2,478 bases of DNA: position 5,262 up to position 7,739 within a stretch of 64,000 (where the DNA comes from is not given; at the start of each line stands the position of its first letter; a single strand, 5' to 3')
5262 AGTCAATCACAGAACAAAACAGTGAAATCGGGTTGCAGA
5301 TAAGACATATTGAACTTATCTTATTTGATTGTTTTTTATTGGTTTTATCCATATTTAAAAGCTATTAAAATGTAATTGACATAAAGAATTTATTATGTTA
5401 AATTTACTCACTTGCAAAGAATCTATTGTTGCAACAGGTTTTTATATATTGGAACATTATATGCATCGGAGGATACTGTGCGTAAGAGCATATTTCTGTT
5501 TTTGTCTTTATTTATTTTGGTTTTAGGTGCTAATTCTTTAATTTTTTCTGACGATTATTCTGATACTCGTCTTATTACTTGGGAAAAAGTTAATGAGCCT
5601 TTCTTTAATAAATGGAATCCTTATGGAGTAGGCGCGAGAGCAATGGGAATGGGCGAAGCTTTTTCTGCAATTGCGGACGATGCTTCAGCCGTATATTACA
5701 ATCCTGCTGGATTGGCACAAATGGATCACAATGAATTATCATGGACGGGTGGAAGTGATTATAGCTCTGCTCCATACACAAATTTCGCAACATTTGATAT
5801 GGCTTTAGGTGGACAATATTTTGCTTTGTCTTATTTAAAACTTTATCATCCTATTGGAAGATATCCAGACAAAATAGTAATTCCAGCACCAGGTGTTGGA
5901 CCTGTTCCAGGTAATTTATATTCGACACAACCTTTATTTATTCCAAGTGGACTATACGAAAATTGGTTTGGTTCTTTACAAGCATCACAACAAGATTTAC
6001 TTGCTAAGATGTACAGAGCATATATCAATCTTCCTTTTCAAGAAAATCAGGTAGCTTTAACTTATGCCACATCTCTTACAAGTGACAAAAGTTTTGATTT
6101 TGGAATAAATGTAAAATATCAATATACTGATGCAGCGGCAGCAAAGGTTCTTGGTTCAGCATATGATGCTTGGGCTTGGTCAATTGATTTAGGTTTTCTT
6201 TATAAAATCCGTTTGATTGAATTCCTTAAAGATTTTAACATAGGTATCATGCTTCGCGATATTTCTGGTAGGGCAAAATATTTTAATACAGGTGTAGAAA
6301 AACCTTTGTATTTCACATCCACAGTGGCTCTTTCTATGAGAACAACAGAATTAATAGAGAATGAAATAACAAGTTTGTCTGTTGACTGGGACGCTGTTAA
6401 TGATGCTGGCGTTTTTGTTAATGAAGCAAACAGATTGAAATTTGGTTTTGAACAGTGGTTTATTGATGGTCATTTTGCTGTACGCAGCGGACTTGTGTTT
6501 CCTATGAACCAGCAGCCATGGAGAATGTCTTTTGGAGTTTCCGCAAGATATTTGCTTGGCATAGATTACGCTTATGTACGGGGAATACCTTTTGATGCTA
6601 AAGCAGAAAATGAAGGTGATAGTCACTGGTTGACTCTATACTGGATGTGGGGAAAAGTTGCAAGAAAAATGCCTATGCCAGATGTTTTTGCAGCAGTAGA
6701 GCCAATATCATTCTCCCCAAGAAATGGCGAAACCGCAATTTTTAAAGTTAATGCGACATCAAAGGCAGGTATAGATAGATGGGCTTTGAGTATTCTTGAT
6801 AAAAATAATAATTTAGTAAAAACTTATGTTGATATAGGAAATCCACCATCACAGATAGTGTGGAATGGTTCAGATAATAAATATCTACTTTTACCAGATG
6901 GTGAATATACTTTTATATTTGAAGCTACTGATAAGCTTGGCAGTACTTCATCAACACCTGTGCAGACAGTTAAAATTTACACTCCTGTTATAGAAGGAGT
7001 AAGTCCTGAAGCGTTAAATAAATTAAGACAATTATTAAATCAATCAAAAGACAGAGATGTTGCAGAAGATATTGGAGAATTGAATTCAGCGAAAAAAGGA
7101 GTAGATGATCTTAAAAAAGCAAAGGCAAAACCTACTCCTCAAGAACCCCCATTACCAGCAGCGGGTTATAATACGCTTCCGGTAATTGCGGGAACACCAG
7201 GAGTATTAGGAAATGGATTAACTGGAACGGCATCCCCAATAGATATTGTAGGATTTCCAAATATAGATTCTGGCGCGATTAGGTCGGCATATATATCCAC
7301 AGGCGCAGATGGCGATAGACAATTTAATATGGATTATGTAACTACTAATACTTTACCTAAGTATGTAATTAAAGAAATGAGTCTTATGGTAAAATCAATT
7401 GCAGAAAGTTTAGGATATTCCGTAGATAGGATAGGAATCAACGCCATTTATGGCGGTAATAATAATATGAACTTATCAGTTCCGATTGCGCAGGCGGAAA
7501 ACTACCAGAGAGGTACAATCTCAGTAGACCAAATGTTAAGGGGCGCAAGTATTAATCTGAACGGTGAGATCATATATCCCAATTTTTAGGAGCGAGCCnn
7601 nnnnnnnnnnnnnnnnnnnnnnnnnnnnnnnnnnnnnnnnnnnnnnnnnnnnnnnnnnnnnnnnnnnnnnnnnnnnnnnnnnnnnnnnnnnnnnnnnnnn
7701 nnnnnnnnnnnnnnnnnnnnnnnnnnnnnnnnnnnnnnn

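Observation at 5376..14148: Pair of PorV/PorQ-like outer-membrane barrels with FlgD-Ig and FN3 modules appears to be the first two cistrons of the flagellar rod / L-ring / P-ring operon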

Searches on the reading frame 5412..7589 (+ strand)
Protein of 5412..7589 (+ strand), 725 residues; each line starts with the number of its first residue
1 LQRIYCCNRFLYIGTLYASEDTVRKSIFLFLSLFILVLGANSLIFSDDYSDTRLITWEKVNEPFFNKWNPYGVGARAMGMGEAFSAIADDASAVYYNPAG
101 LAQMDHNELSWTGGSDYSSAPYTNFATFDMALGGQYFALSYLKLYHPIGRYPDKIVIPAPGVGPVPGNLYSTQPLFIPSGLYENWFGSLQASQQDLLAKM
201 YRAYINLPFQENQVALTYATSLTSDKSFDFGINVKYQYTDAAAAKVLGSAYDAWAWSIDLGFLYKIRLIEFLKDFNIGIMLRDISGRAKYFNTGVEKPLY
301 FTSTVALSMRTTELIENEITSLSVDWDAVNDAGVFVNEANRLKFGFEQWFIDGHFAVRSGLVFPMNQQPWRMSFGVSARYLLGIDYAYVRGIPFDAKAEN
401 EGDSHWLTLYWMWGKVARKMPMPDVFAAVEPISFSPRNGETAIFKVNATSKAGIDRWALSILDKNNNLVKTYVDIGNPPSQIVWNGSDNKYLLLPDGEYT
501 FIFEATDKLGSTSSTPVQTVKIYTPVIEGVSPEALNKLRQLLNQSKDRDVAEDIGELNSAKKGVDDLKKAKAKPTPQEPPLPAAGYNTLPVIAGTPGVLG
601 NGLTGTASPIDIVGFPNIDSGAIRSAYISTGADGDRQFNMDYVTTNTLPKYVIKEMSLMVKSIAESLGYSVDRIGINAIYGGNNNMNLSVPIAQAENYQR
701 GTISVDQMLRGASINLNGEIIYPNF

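Call 4: search_protein_families(library=pfam, proteins=[window:5412-7589:+], max_evalue=0.01)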
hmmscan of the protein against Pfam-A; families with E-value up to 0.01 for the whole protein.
window:5412-7589:+ (725 aa): 4 families
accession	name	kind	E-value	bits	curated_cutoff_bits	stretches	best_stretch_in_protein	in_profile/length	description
PF13860.13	FlgD_ig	-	2.5e-07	31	27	1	440-507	8-77/79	FlgD Ig-like domain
PF03349.22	Toluene_X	-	0.00035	19.6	29.7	1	77-111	20-57/421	Outer membrane protein transport protein (OMPP1/FadL/TodX)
PF12245.14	Big_3_2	-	0.0034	18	23.3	0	447-521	40-119/122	Bacterial Ig-like domain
PF03687.19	UPF0164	-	0.0037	16.6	21.4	1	74-110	49-85/325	Uncharacterised protein family (UPF0164)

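Call 5: search_protein_families(library=ncbifam, proteins=[window:5412-7589:+], max_evalue=0.01)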
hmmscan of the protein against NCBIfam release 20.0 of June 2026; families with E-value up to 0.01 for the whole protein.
window:5412-7589:+ (725 aa): 8 families
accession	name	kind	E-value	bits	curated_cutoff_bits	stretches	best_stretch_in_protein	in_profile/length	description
NF033709.1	PorV_fam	subfamily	3.3e-18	66.3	90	2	210-389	108-307/326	PorV/PorQ family protein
NF052325.1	PorVQ2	equivalog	1.3e-15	57.2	325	2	66-109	27-70/354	putative type IX sorting system protein PorV2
NF033711.1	T9SS_PorQ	equivalog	6.3e-07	28.7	220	1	209-309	123-211/335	type IX secretion system protein PorQ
NF033710.1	T9SS_OM_PorV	equivalog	3.3e-05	23.2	250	0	210-297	130-217/367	type IX secretion system outer membrane channel protein PorV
NF009453.0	PRK12813.1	equivalog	4.1e-05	23.2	264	1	444-528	113-193/223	flagellar basal body rod modification protein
NF005176.1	PRK06655.1-1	equivalog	0.00058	19.8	230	1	440-538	84-182/197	flagellar hook assembly protein FlgD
NF053608.1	Lsa66_OmpA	equivalog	0.0032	16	700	1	460-509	182-232/581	fibronectin-binding adhesin Lsa66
NF009452.0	PRK12812.1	equivalog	0.0093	15.2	258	0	458-518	155-219/289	flagellar basal body rod modification protein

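Call 31: find_homologous_proteins(query=window:5478-7589:+)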
Query window:5478-7589:+ (703 aa): 102 proteins with E <= 0.001 among 8000 candidates.
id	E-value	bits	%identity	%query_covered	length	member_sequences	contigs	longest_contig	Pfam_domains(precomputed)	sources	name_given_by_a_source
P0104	0.0e+0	1608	100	100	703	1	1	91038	PF13860.13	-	-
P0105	0.0e+0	1579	98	100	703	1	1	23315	PF13860.13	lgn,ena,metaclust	metaclust:\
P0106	0.0e+0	1356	82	100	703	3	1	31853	PF13860.13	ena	-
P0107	0.0e+0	1356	83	100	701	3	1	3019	PF13860.13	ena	-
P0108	0.0e+0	1326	81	100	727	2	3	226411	PF13860.13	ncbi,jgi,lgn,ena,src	jgi:hypothetical protein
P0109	0.0e+0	1271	78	100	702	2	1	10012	PF13860.13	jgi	jgi:hypothetical protein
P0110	0.0e+0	1197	73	100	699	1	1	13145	PF13860.13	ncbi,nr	ncbi:MAG: hypothetical protein LLG37_03240 [Spirochaetia bacterium]|nr:hypothetical protein [Spiroch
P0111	0.0e+0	1165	72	100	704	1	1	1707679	PF13860.13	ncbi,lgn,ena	-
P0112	0.0e+0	1154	71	98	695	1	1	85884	PF13860.13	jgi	jgi:hypothetical protein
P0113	0.0e+0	1117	69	100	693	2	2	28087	PF13860.13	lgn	-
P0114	0.0e+0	1090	66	100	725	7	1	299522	PF13860.13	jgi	jgi:hypothetical protein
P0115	0.0e+0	1066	67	99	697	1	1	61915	PF13860.13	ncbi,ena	-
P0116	0.0e+0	1062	67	97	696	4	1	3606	PF13860.13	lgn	-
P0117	0.0e+0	1058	65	99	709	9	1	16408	PF13860.13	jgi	jgi:hypothetical protein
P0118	0.0e+0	1055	66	99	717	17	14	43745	PF13860.13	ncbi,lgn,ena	-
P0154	3.1e-23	100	25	65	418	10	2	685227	PF03687.21,PF13860.13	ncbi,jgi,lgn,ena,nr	ncbi:MAG: hypothetical protein CVV21_01800 [Candidatus Goldiibacteriota bacterium HGW-Goldbacteria-1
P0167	4.0e-7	47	37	17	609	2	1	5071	PF03687.21,PF14853.13,PF13414.13,PF03349.23,PF13729.13,PF00515.35,PF13428.13,PF13181.13,PF07719.24,PF13174.13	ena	-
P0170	2.4e-6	45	42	10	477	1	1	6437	PF03349.23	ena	-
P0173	5.6e-6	43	23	77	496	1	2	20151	PF03687.21,PF03349.23,PF13860.13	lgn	-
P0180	2.5e-5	41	45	8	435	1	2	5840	PF03349.23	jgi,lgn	-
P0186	5.6e-5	40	41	15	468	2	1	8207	PF03349.23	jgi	jgi:long-chain fatty acid transport protein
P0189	6.8e-5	40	44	13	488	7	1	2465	PF03349.23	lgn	-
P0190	7.8e-5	40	67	6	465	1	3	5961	PF03349.23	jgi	-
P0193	1.3e-4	39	51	9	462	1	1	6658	PF03349.23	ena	-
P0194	2.1e-4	38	66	5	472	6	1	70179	PF03349.23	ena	-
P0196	2.2e-4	38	37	10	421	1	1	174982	PF03687.21,PF03349.23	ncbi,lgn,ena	-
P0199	3.1e-4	38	35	14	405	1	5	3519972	PF03349.23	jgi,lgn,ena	-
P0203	8.4e-4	36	53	8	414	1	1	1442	PF03349.23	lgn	-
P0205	9.5e-4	36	65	6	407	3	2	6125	PF13505.13,PF03349.23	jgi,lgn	-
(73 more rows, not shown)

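Call 42: search_solved_structures(query=A2, max_evalue=1)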
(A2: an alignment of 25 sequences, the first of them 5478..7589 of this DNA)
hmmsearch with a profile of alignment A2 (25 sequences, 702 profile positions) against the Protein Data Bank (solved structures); distinct sequences matched with E-value up to 1: 0.

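Call 45: predict_structure(alignment_id=A2)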
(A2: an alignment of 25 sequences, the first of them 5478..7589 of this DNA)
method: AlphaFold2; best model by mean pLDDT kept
length: 703 residues; sequences in the alignment: 25
mean_pLDDT: 71.0   pTM: 0.50
mean pLDDT of the five models: 71.0, 67.2, 66.9, 65.1, 65.0
residues with pLDDT >= 90: 20; 70-90: 422; 50-70: 176; < 50: 85
segments of 3 or more residues with pLDDT < 50: 50-53, 55-59, 97-99, 158-162, 373-376, 397-401, 505-509, 549-595
pLDDT, mean of each block of 10 residues (from residue 1): 81 68 66 78 66 46 56 73 81 56 79 83 71 69 54 57 59 77 83 89 84 89 85 90 70 84 86 82 81 69 79 70 81 80 66 81 77 52 80 58 71 66 80 83 82 83 78 81 74 77 51 59 66 65 57 36 28 28 29 51 72 78 79 84 74 83 85 83 82 77 51
secondary structure, 60 per line:
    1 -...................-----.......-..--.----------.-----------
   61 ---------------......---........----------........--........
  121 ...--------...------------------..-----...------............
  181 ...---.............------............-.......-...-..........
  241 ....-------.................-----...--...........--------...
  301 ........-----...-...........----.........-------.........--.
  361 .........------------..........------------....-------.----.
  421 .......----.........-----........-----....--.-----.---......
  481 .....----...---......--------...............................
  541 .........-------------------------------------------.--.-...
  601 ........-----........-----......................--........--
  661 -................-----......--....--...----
elements in order (helices of 4 or more, strands of 3 or more residues): H2-20 H26-32 H76-81 E85-92 E103-110 E113-123 E132-134 H169-183 E187-199 E206-217 H219-225 E231-244 E252-268 E274-276 E279-289 E298-308 E318-328 E333-341 E349-357 E360-369 E382-391 E404-407 E420-427 E432-440 E446-453 E459-462 E475-485 E490-492 E496-501 H510-549 E601-608 E614-621 H627-648 E651-658 E662-669 H670-677 H683-688 E691-694 E697-699

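Call 53: fold_search(model_id=the predicted structure, library=pdb)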
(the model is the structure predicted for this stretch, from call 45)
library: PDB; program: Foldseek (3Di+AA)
matches with E <= 10: 1141; with E <= 0.001: 80
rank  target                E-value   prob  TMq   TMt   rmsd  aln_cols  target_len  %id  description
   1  8gl6_F                1.1e-08  1.00  0.32  0.58   9.6       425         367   12  The Type 9 Secretion System in vitro assembled, RemA-CTD substrate bound complex (released 2024-01-31)
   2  2r89_A                3.8e-06  1.00  0.25  0.46  12.9       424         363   12  Crystal structure of the long-chain fatty acid transporter FadL mutant delta N3 (released 2008-09-23)
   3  4aip_A                4.0e-06  1.00  0.17  0.18  28.9       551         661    9  The FrpB iron transporter from Neisseria meningitidis (F3-3 variant) (released 2013-01-23)
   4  4aip_C                9.7e-06  1.00  0.17  0.18  29.2       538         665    9  The FrpB iron transporter from Neisseria meningitidis (F3-3 variant) (released 2013-01-23)
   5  3bs0_A                1.3e-05  1.00  0.25  0.41  12.5       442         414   12  Crystal structure of the P. putida toluene transporter TodX (released 2008-06-10)
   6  4aip_B                1.3e-05  0.99  0.17  0.18  29.8       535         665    9  The FrpB iron transporter from Neisseria meningitidis (F3-3 variant) (released 2013-01-23)
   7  3pgu                  1.4e-05  1.00  0.25  0.41  14.0       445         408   12  Phe3Glu mutant of EcFadL (released 2011-05-25)
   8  6z34                  1.4e-05  1.00  0.24  0.41  10.8       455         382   11  CymD monoaromatic hydrocarbon channel (released 2020-11-04)
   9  3pgs_A                1.7e-05  1.00  0.26  0.41  12.1       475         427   13  Phe3Gly mutant of EcFadL (released 2011-05-25)
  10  3pf1_A                1.9e-05  1.00  0.24  0.37  13.1       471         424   13  E. coli FadL Asp348Ala mutant (released 2011-05-25)
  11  2f1c                  2.3e-05  1.00  0.24  0.58   8.1       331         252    9  Crystal structure of the monomeric porin OmpG (released 2006-06-27)
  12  4ctd_B                2.3e-05  1.00  0.23  0.59   7.5       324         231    9  X-ray structure of an engineered OmpG loop6-deletion (released 2014-08-13)
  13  9gf0_D                2.7e-05  1.00  0.21  0.36  19.9       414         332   10  Cryo-EM Structure of Pentameric Outer Membrane Protein A from Bdellovibrio bacteriovorus (released 2025-07-09)
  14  9n2d_B                3.1e-05  1.00  0.24  0.41  10.3       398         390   10  Cryo-EM structure of an extended F. johnsoniae BAM complex, composite map (released 2025-07-09)
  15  9p1u_F                3.3e-05  0.99  0.19  0.26  24.6       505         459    7  beta-barrel assembly machine from Escherichia coli in an late state of LptD assembly (released 2026-03-11)
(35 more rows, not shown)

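Call 65: find_encoding_contigs(protein=P0154, flank=8000, max_places=1)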
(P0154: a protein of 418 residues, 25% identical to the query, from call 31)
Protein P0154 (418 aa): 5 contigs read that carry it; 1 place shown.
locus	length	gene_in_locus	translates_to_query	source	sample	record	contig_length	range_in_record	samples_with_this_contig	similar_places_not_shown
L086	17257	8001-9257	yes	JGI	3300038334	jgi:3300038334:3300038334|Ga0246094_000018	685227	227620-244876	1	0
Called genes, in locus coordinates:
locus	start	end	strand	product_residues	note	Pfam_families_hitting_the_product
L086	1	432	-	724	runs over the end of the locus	PF00912:Transgly, PF00905:Transpeptidase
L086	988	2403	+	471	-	PF01171:ATP_bind_3, PF11734:TilS_C (weak)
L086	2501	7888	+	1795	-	PF02369:Big_1 (weak)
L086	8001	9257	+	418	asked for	PF03687:UPF0164 (weak), PF13860:FlgD_ig (weak)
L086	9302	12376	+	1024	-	PF12895:ANAPC3 (weak), PF13525:YfiO (weak), PF13174:TPR_6 (weak), PF12895:ANAPC3 (weak), PF13525:YfiO (weak), PF13174:TPR_6 (weak), PF13424:TPR_12, PF12895:ANAPC3, +14 more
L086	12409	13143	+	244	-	PF01618:MotA_ExbB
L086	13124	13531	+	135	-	PF02472:ExbD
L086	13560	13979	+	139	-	PF02472:ExbD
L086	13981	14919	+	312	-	PF03544:TonB_C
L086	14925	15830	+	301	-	PF13860:FlgD_ig (faint)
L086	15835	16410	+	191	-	-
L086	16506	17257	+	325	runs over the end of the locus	PF00365:PFK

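Call 87: search_protein_families(library=ncbifam, alignment_id=A2, max_evalue=0.001)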
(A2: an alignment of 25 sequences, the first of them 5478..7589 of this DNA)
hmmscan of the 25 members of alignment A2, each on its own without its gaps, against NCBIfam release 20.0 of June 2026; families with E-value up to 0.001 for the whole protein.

A. member 1, window:5478-7589:+ (703 aa): 6 families
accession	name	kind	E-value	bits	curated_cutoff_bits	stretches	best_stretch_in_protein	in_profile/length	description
NF033709.1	PorV_fam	subfamily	3e-18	66.5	90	2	188-367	108-307/326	PorV/PorQ family protein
NF052325.1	PorVQ2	equivalog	1.2e-15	57.3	325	2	44-87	27-70/354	putative type IX sorting system protein PorV2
NF033711.1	T9SS_PorQ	equivalog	5.8e-07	28.9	220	0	187-287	123-211/335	type IX secretion system protein PorQ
NF033710.1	T9SS_OM_PorV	equivalog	3e-05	23.4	250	0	188-275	130-217/367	type IX secretion system outer membrane channel protein PorV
NF009453.0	PRK12813.1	equivalog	3.9e-05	23.3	264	1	422-506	113-193/223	flagellar basal body rod modification protein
NF005176.1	PRK06655.1-1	equivalog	0.00054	19.9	230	0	418-516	84-182/197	flagellar hook assembly protein FlgD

B. families by the number of members that match (of 25 scanned): 8 families
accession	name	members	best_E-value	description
NF033709.1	PorV_fam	25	1.7e-30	PorV/PorQ family protein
NF052325.1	PorVQ2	25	5.3e-19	putative type IX sorting system protein PorV2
NF033710.1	T9SS_OM_PorV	21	1.2e-09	type IX secretion system outer membrane channel protein PorV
NF033711.1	T9SS_PorQ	18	9.2e-10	type IX secretion system protein PorQ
NF009453.0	PRK12813.1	18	2.6e-07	flagellar basal body rod modification protein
NF053608.1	Lsa66_OmpA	15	1.1e-05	fibronectin-binding adhesin Lsa66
NF005176.1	PRK06655.1-1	12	8.4e-05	flagellar hook assembly protein FlgD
NF009452.0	PRK12812.1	1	0.00021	flagellar basal body rod modification protein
